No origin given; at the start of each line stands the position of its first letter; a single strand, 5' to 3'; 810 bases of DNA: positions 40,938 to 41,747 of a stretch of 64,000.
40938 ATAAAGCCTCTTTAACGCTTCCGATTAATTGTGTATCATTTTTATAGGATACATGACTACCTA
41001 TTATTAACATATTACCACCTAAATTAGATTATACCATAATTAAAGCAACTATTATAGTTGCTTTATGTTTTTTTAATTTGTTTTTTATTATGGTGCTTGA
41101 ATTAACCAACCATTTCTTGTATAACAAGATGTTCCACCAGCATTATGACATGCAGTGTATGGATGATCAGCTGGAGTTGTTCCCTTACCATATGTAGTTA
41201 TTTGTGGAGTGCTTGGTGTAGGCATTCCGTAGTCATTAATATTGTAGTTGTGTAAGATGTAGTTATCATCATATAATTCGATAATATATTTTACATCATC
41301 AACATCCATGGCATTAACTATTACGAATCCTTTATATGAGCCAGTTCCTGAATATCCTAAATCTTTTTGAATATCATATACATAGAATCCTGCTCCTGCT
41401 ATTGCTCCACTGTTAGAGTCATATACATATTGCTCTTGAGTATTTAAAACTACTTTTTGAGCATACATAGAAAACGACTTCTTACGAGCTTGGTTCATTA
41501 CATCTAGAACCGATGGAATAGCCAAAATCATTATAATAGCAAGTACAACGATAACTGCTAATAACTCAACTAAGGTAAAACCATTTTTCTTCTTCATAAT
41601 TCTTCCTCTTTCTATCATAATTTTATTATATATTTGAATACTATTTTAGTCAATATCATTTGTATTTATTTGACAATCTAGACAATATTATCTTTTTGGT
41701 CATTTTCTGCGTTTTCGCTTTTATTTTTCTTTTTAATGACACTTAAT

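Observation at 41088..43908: Two-gene pilin operon led by a 724-aa giant prepilin that carries adhesin domains and a C-terminal membrane anchor, with no assembly machinery nearby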

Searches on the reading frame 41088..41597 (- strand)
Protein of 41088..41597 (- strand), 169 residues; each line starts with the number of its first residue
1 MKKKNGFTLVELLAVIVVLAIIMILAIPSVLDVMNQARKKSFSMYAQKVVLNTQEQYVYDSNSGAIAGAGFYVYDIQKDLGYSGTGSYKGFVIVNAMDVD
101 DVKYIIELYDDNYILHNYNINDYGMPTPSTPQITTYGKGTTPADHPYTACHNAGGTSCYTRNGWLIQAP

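Call 3: search_protein_families(library=pfam, proteins=[window:41088-41597:-], max_evalue=1)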
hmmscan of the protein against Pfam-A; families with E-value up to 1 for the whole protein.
window:41088-41597:- (169 aa): 2 families
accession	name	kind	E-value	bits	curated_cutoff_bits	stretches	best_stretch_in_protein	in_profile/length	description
PF07963.17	N_methyl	-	7.5e-08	32.1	21.2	1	1-26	1-26/27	Prokaryotic N-terminal methylation motif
PF25630.1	Phycodna_minor_capsid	-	0.047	14.4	27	1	16-92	6-79/96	Phycodnaviridae minor capsid protein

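Call 4: search_protein_families(library=ncbifam, proteins=[window:41088-41597:-], max_evalue=1)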
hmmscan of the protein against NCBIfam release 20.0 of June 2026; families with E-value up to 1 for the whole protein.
window:41088-41597:- (169 aa): 16 families
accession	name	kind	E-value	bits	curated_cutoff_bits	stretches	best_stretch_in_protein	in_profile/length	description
NF040999.1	pilin_ComGC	equivalog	3.9e-08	33.4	75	1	5-61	2-57/84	competence type IV pilus major pilin ComGC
TIGR01710.1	typeII_sec_gspG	equivalog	2e-06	27.9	88.85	1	6-44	2-40/134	type II secretion system major pseudopilin GspG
TIGR02532.1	IV_pilin_GFxxxE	domain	2.3e-06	27.2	16.3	1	5-27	2-24/24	prepilin-type N-terminal cleavage/methylation domain-containing protein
NF040982.1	ComGD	equivalog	6.8e-06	26.5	70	1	4-59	1-56/139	competence type IV pilus minor pilin ComGD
NF041013.1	T4P_ComGE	equivalog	1e-05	25.6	49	1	2-50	1-49/83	competence type IV pilus minor pilin ComGE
TIGR02596.1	TIGR02596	subfamily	2.9e-05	24.3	70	1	7-43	1-37/196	Verru_Chthon cassette protein D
NF007862.0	PRK10574.1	equivalog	6.2e-05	23.2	138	1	1-37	1-37/145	prepilin peptidase-dependent pilin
NF041775.1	typeIV_PilA_Myxo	equivalog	0.00032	20.7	400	1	4-54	10-59/214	type IV pilin protein PilA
NF038304.1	EPS_HpsC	equivalog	0.0012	18.5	200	1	2-41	18-57/318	hormogonium polysaccharide secretion pseudopilin HpsC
NF041002.1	pilin_ComGF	equivalog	0.0024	18.1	80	1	5-47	2-43/139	competence type IV pilus minor pilin ComGF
NF007800.0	PRK10506.1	equivalog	0.0083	16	158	1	1-28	5-32/163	prepilin peptidase-dependent protein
NF038303.1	EPS_HpsB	equivalog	0.018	15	150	1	4-31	2-28/211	hormogonium polysaccharide secretion pseudopilin HpsB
NF006143.0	PRK08293.1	equivalog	0.018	14.3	312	1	20-75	234-288/291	3-hydroxyacyl-CoA dehydrogenase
TIGR01708.2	typeII_sec_gspH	equivalog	0.02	14.9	80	1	5-31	2-28/169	type II secretion system minor pseudopilin GspH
TIGR02599.1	TIGR02599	subfamily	0.025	13.8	256.5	1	6-36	1-30/361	Verru_Chthon cassette protein C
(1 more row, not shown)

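Call 22: find_homologous_proteins(query=window:41088-41597:-, max_evalue=0.001)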
Query window:41088-41597:- (169 aa): 1226 proteins with E <= 0.001 among 1748 candidates; the best 120 are listed.
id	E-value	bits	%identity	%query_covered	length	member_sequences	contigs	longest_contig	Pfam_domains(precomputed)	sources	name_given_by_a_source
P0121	4.6e-108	376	99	100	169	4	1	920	PF07963.18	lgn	-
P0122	1.5e-75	271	75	98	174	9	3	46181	PF07963.18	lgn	-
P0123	9.3e-69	248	69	99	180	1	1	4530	PF07963.18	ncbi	-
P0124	2.7e-68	247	69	98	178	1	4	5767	PF07963.18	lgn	-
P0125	1.4e-59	219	62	99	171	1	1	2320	PF07963.18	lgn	-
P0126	7.8e-59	216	65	98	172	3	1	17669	PF07963.18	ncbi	-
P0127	3.9e-58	214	63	98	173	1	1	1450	PF07963.18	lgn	-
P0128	7.3e-58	213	61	99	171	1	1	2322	PF07963.18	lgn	-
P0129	1.0e-57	213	60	99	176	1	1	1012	PF07963.18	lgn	-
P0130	1.7e-57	212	65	99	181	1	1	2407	PF07963.18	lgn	-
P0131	3.5e-57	211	63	98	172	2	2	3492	PF07963.18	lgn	-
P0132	1.3e-56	209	63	98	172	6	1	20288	PF07963.18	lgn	-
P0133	1.9e-56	208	60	98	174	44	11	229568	PF07963.18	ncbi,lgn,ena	-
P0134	2.7e-56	208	60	99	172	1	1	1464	PF07963.18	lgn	-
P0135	1.5e-55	205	59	99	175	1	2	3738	PF07963.18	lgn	-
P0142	3.0e-53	198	58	98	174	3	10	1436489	PF07963.18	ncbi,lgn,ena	-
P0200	1.0e-43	167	53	99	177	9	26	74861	PF07963.18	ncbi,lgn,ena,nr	ncbi:MAG: type II secretion system protein [Bacilli bacterium]|nr:type II secretion system protein [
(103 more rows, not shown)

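Call 23: find_encoding_contigs(protein=P0142, flank=10000, max_places=2)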
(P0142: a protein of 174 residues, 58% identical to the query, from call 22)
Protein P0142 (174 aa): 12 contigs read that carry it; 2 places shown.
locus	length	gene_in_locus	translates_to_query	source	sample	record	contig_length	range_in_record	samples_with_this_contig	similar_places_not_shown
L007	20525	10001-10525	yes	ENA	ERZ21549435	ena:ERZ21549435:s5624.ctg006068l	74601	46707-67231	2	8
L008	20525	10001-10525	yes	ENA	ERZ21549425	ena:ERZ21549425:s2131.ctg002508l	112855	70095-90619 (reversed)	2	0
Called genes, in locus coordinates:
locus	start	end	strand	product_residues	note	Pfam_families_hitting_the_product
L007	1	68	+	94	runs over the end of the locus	PF01624:MutS_I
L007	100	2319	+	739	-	PF05188:MutS_II (weak), PF05192:MutS_III, PF05190:MutS_IV, PF00488:MutS_V, PF27441:MutS_C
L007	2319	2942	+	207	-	PF00293:NUDIX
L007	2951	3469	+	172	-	-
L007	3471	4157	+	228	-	PF20582:UPF0758_N, PF04002:RadC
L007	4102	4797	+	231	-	PF04085:MreC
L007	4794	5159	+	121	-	-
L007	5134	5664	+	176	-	PF01551:Peptidase_M23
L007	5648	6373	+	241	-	PF02163:Peptidase_M50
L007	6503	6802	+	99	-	PF00829:Ribosomal_L21p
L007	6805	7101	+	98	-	PF04327:Peptidase_Prp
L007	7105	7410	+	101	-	PF01016:Ribosomal_L27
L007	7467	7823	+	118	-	PF14071:YlbD_coat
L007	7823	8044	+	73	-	PF14003:YlbE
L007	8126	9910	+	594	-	PF07963:N_methyl, PF12733:Cadherin-like (weak)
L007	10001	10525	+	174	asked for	PF07963:N_methyl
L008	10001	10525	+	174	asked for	PF07963:N_methyl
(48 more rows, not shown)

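Call 24: find_encoding_contigs(protein=P0200, flank=10000, max_places=2)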
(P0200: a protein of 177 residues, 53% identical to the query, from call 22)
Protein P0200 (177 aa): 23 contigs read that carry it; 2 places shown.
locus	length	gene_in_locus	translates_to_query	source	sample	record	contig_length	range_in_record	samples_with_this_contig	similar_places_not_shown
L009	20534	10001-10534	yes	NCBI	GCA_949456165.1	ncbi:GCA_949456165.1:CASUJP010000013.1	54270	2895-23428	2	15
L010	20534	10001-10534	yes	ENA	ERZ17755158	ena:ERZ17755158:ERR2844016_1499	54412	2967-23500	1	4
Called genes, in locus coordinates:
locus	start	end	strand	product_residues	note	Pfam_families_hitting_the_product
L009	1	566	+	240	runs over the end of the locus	PF02163:Peptidase_M50 (weak)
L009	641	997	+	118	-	PF00829:Ribosomal_L21p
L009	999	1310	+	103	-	PF04327:Peptidase_Prp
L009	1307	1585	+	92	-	PF01016:Ribosomal_L27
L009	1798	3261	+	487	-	PF03109:ABC1, PF00069:Pkinase (weak)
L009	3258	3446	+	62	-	-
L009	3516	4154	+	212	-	PF02390:Methyltransf_4, PF13847:Methyltransf_31 (weak), PF08241:Methyltransf_11 (faint), PF13649:Methyltransf_25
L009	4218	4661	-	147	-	-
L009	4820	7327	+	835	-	PF00521:DNA_topoisoIV, PF03989:DNA_gyraseA_C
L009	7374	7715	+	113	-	PF14071:YlbD_coat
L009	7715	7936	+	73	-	PF14003:YlbE (weak)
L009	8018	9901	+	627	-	PF07963:N_methyl, PF12733:Cadherin-like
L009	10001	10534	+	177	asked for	PF07963:N_methyl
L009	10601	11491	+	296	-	PF01261:AP_endonuc_2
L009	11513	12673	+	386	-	PF01512:Complex1_51K, PF10531:SLBB (weak), PF13534:Fer4_17 (faint), PF00037:Fer4 (faint), PF12797:Fer4_2 (faint), PF13187:Fer4_9 (weak), PF13237:Fer4_10 (weak), PF12838:Fer4_7 (weak), +2 more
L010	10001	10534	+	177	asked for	PF07963:N_methyl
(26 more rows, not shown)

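Call 36: predict_structure(alignment_id=A2)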
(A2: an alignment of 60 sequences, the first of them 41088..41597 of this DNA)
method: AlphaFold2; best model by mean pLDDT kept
length: 169 residues; sequences in the alignment: 60
mean_pLDDT: 90.1   pTM: 0.76
mean pLDDT of the five models: 90.1, 89.7, 89.5, 89.4, 88.9
residues with pLDDT >= 90: 118; 70-90: 45; 50-70: 6; < 50: 0
segments of 3 or more residues with pLDDT < 50: none
pLDDT, mean of each block of 10 residues (from residue 1): 76 96 91 90 94 93 84 90 78 94 95 94 94 88 92 93 90
secondary structure, 60 per line:
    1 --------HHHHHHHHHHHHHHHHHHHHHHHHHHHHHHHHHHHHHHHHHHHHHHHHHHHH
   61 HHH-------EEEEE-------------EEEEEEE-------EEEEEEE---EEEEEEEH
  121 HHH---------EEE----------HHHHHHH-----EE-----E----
elements in order: H9-63 E71-75 E89-95 E103-109 E113-119 H120-123 E133-135 H146-152

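Call 39: fold_search(model_id=the predicted structure, library=pdb)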
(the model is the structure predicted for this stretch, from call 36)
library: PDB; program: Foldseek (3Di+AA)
matches with E <= 10: 52; with E <= 0.001: 0
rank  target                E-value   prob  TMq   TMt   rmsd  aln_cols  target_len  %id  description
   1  7fi7_C                1.9e+00  0.08  0.18  0.12   9.3        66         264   11  Crystal structure of human MICA mutants in complex with natural killer cell receptor NKG2D (released 2022-08-31)
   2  2xso_A                3.4e+00  0.02  0.12  0.06  12.7        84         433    7  CRYSTAL STRUCTURE OF P4 VARIANT OF BIPHENYL DIOXYGENASE FROM BURKHOLDERIA XENOVORANS LB400 (released 2010-11-24)
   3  1ndo_A                3.4e+00  0.01  0.10  0.06  12.6        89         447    8  NAPHTHALENE 1,2-DIOXYGENASE (released 1999-03-23)
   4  4koo_C                4.3e+00  0.07  0.23  0.23   6.0        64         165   11  Crystal Structure of WHY1 from Arabidopsis thaliana (released 2013-11-13)
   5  2hmk_A                4.5e+00  0.01  0.10  0.06  13.6        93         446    8  Crystal Structure of Naphthalene 1,2-Dioxygenase Bound to Phenanthrene (released 2006-10-10)
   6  1ndo_E                4.5e+00  0.01  0.10  0.06  12.3        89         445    8  NAPHTHALENE 1,2-DIOXYGENASE (released 1999-03-23)
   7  1zo0_MODEL_1_A        4.8e+00  0.05  0.15  0.19   4.2        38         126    5  NMR structure of antizyme isoform 1 from rat (released 2005-07-19)
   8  4gez_J                5.1e+00  0.08  0.17  0.08   4.7        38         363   10  Structure of a neuraminidase-like protein from A/bat/Guatemala/164/2009 (released 2012-09-26)
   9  4koo_D                5.1e+00  0.03  0.19  0.18   6.9        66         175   11  Crystal Structure of WHY1 from Arabidopsis thaliana (released 2013-11-13)
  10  4koq                  5.1e+00  0.03  0.18  0.18   6.2        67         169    9  Crystal Structure of WHY3 from Arabidopsis thaliana (released 2013-11-13)
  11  6hp8_C                5.4e+00  0.01  0.13  0.04  11.5        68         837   15  Crystal structure of DPP8 in complex with Val-BoroPro (released 2019-07-31)
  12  4gez_A                5.8e+00  0.07  0.17  0.08   4.7        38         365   10  Structure of a neuraminidase-like protein from A/bat/Guatemala/164/2009 (released 2012-09-26)
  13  6fp6_T                6.1e+00  0.04  0.17  0.14   5.4        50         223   12  Complex of human Cu,Zn SOD1 with the human copper chaperone for SOD1 in a compact conformation (released 2019-01-30)
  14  5uwb_A                6.5e+00  0.02  0.18  0.16  13.7        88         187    9  Re-refined 4FCZ: lipid-bound crystal structure of toluene-tolerance protein from Pseudomonas putida (released 2017-04-19)
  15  8h92_A                6.5e+00  0.01  0.12  0.11   7.3        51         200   12  Ziziphus jujuba adenylyl cyclase (released 2024-01-03)
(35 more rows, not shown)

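Call 40: search_solved_structures(query=A2, max_evalue=0.01, show_alignments=2)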
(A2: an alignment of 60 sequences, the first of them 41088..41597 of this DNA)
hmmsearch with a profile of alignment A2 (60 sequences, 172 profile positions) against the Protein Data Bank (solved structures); distinct sequences matched with E-value up to 0.01: 14.
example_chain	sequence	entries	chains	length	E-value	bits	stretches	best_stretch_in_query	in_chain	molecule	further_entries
8pfb_G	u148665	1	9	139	1.3e-08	38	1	7-56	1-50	Type IV pilin PilE1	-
9lab_B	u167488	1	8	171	8e-07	32.2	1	1-42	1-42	MSHA major pilin subunit MshA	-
9egp_A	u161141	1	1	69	1.6e-06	31.2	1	2-56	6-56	Geopilin domain 1 protein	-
6xxd_A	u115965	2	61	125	1.3e-05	28.3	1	7-67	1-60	PilA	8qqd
7tgg_A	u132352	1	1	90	3.6e-05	26.8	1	2-41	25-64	Geopilin domain 1 protein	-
8qqj_J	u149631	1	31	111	0.0013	21.8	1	7-44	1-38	Type IV narrow pilus major component PilA5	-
6xxe_A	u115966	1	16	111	0.0018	21.4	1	7-42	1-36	Uncharacterized protein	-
9laa_A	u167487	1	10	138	0.0026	20.8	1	2-38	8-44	Type IV pilin protein PilA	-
8tj2_C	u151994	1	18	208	0.0034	20.4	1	7-58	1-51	Type IV major pilin protein PilA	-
8p3b_A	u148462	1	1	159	0.0038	20.3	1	7-61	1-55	Fimbrial protein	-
5kua_A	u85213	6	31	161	0.004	20.2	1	7-62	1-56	pilin | Neisseria meningitidis PilE variant SB-GATDH | Neisseria meningitidis PilE, SB-DATDH variant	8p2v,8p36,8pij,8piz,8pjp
2hi2_A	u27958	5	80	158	0.0051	19.9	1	7-60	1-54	Fimbrial protein | PilA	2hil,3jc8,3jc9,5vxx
1ay2_A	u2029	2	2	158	0.0055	19.8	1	7-59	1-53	TYPE 4 PILIN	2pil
2m7g_A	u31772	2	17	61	0.0058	19.7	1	7-55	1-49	Geopilin domain 1 protein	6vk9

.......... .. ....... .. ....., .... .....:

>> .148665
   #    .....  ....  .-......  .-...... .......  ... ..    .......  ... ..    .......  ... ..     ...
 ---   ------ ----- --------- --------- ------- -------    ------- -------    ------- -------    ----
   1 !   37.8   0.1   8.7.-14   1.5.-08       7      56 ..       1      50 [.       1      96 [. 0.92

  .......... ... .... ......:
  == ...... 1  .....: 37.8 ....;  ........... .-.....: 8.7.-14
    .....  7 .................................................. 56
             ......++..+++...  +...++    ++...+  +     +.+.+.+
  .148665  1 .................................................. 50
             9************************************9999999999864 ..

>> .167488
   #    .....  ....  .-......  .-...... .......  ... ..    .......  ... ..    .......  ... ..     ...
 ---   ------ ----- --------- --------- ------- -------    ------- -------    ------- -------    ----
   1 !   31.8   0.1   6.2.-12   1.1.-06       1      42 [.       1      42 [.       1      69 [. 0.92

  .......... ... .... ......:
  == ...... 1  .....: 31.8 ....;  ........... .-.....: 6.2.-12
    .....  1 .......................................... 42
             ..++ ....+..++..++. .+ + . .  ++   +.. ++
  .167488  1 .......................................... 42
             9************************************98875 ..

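Call 41: find_related_loci(query=A2, collection=genome_contigs, flank=10000)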
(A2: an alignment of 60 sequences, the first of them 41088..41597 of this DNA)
Query A2 (169 aa) in genome_contigs; peptide patterns used: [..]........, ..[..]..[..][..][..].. (x = any residue, [..] = any of these).
600 stretches matched a pattern (row limit reached: there are more); 371 encode a relative of the query (tblastn E <= 1e-3); the best 80 are kept; 80 distinct loci.
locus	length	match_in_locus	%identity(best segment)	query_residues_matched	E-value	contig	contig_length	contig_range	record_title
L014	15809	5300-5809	65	1-166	1e-65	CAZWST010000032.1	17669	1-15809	MAG TPA_asm: uncultured Muribaculaceae bacterium isolate SRP287540_co1_203 genome assembly, contig: NODE_3307_length_176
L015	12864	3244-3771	59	1-167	1e-61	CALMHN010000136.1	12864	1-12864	MAG TPA_asm: uncultured bacterium isolate SRR5007354_bin.6_CONCOCT_v1.1_MAG genome assembly, contig: ERZ778036.4138, who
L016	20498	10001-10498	59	5-166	2e-56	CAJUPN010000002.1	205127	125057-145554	MAG TPA_asm: uncultured Bacilli bacterium isolate MGBC164624 genome assembly, contig: MGBC164624.2, whole genome shotgun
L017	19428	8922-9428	57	1-166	7e-56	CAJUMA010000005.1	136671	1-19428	MAG TPA_asm: uncultured Bacilli bacterium isolate MGBC156923 genome assembly, contig: MGBC156923.5, whole genome shotgun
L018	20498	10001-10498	55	6-166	5e-54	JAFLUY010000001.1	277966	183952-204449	MAG: Erysipelotrichales bacterium isolate HAN091 Seq1, whole genome shotgun sequence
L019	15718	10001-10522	53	1-169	6e-53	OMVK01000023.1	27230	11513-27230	uncultured bacterium isolate hRUG910 genome assembly, contig: NODE_1781_length_27230_cov_15.6289, whole genome shotgun s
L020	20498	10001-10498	52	1-168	1e-48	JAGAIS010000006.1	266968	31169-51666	MAG: Bacilli bacterium isolate RGIG8479 Water_deer_Cecum-1__c292, whole genome shotgun sequence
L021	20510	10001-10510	55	1-166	1e-45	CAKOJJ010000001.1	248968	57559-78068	MAG: uncultured Bacilli bacterium isolate REFINED_METABAT215_TOP10_CONTIGS_1500_ASSEMBLY_K77_MERGED__Hadza_MoBio_hadza-A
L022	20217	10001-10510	55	1-166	1e-45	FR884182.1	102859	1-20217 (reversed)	Firmicutes bacterium CAG:582 genomic scaffold, scf124, whole genome shotgun sequence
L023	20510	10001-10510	55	1-166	1e-45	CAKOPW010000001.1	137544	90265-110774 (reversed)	MAG: uncultured Bacilli bacterium isolate REFINED_METABAT215_TOP10_CONTIGS_1500_ASSEMBLY_K77_MERGED__Hadza_MoBio_hadza-A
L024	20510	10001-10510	53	1-166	5e-45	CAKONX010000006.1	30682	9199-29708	MAG: uncultured Bacilli bacterium isolate REFINED_METABAT215_TOP10_CONTIGS_1500_ASSEMBLY_K77_MERGED__Hadza_MoBio_hadza-I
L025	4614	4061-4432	56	1-125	1e-39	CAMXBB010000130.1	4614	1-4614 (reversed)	MAG TPA_asm: uncultured Firmicutes bacterium isolate SRR14411261_bin.7_metawrap_v1.3_MAG genome assembly, contig: NODE.4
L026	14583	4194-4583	43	4-124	2e-22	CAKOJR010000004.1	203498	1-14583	MAG: uncultured Bacilli bacterium isolate REFINED_METABAT215_TOP10_CONTIGS_1500_ASSEMBLY_K77_MERGED__Hadza_MoBio_hadza-I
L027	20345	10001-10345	50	1-116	2e-19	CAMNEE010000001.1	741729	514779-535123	MAG: uncultured Bacillales bacterium isolate SRR1222429_bin.164_metaWRAP_v1.3_MAG genome assembly, contig: NODE.2_length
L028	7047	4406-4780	38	5-126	4e-19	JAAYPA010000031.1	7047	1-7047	MAG: Mollicutes bacterium isolate AS22ysBPME_135 48654_AS22, whole genome shotgun sequence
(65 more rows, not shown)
